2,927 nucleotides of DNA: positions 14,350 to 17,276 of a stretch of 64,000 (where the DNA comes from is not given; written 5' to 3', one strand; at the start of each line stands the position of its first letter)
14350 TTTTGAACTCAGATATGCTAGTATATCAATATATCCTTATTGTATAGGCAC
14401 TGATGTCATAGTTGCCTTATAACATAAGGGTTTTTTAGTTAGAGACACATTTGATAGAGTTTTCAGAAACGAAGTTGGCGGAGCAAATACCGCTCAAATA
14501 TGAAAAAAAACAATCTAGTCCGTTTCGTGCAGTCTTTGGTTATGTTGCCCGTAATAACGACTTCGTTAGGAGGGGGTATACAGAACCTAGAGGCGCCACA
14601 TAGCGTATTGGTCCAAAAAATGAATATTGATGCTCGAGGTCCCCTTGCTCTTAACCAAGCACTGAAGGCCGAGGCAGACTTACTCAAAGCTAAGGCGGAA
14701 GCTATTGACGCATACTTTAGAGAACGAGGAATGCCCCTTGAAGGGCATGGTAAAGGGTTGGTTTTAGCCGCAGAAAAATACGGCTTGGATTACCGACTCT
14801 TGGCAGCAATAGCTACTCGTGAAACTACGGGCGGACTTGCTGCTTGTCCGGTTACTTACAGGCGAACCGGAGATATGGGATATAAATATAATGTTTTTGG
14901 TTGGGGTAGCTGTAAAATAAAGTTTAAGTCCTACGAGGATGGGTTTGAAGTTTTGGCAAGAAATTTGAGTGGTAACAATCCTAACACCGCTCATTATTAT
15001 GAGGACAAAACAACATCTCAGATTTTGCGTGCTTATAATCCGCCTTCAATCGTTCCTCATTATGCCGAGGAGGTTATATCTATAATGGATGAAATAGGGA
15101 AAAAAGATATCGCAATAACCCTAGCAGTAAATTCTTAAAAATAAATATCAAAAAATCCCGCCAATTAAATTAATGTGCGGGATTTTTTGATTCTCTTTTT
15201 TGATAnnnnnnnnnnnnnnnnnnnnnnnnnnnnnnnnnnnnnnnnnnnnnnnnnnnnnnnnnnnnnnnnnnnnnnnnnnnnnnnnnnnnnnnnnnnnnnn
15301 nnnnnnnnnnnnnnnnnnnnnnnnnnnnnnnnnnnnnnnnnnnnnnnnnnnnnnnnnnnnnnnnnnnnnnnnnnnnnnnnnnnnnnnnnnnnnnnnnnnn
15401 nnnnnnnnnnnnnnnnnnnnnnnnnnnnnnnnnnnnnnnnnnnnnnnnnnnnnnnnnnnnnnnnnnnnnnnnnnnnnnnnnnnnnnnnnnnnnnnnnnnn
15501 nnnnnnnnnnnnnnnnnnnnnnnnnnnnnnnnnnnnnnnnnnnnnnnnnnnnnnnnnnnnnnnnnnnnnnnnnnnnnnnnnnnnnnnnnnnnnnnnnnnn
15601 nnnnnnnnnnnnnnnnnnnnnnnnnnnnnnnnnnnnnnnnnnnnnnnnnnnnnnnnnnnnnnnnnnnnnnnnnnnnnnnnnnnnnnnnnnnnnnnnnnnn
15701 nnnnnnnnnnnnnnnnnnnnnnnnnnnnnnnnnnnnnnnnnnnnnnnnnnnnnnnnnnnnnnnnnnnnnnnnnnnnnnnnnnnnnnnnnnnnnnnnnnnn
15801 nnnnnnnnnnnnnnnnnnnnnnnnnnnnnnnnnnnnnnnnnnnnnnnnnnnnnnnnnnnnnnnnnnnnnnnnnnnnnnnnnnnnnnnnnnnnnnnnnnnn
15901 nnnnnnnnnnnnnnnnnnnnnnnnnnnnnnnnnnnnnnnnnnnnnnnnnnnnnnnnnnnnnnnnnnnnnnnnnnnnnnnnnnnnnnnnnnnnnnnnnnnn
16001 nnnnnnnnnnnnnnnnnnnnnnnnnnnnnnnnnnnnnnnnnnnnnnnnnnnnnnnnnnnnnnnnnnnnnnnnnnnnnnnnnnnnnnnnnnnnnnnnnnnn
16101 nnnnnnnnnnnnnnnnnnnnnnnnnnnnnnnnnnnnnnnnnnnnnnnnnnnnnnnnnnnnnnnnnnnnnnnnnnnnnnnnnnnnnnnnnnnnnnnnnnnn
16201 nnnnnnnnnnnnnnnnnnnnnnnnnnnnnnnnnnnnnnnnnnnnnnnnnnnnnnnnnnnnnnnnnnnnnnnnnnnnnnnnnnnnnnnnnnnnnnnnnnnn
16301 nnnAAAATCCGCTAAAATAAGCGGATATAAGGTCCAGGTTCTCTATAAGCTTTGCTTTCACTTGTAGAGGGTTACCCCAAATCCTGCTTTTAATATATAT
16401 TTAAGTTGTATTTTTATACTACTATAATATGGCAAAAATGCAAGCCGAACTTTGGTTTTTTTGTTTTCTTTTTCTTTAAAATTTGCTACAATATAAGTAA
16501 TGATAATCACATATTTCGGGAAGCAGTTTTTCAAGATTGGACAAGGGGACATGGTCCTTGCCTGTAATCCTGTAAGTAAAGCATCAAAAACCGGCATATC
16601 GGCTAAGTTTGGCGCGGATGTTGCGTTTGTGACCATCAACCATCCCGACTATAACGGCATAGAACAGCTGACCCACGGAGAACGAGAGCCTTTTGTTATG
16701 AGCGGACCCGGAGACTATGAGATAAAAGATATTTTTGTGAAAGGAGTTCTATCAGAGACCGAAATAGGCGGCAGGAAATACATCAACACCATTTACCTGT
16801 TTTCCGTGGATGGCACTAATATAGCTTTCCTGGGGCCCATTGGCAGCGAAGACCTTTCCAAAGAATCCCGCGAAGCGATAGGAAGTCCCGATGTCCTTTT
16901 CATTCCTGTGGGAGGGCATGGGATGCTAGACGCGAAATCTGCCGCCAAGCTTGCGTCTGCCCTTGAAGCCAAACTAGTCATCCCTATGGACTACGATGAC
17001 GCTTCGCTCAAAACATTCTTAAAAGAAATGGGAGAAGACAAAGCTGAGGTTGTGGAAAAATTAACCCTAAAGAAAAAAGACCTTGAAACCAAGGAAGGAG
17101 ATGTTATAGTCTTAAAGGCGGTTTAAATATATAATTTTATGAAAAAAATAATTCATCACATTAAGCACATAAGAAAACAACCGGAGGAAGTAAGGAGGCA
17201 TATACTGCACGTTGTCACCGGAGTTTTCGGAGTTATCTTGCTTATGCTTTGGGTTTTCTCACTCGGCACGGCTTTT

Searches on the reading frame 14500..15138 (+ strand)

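Call 9: search_protein_families(library=pfam, proteins=[window:14500-15138:+], max_evalue=0.01)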
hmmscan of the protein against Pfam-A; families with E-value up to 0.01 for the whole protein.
window:14500-15138:+ (212 aa): 1 family
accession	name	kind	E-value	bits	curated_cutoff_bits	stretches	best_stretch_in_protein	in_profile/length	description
PF01832.25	Glucosaminidase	-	2.1e-05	25.6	30.2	1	90-199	7-121/123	Mannosyl-glycoprotein endo-beta-N-acetylglucosaminidase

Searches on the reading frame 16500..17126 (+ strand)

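Call 9: search_protein_families(library=pfam, proteins=[window:16500-17126:+], max_evalue=0.01)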
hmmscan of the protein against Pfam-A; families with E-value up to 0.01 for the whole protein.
window:16500-17126:+ (208 aa): 1 family
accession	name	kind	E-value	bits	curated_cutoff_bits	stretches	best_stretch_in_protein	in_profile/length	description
PF13483.12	Lactamase_B_3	-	2.7e-27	96.1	24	1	3-163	2-159/160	Beta-lactamase superfamily domain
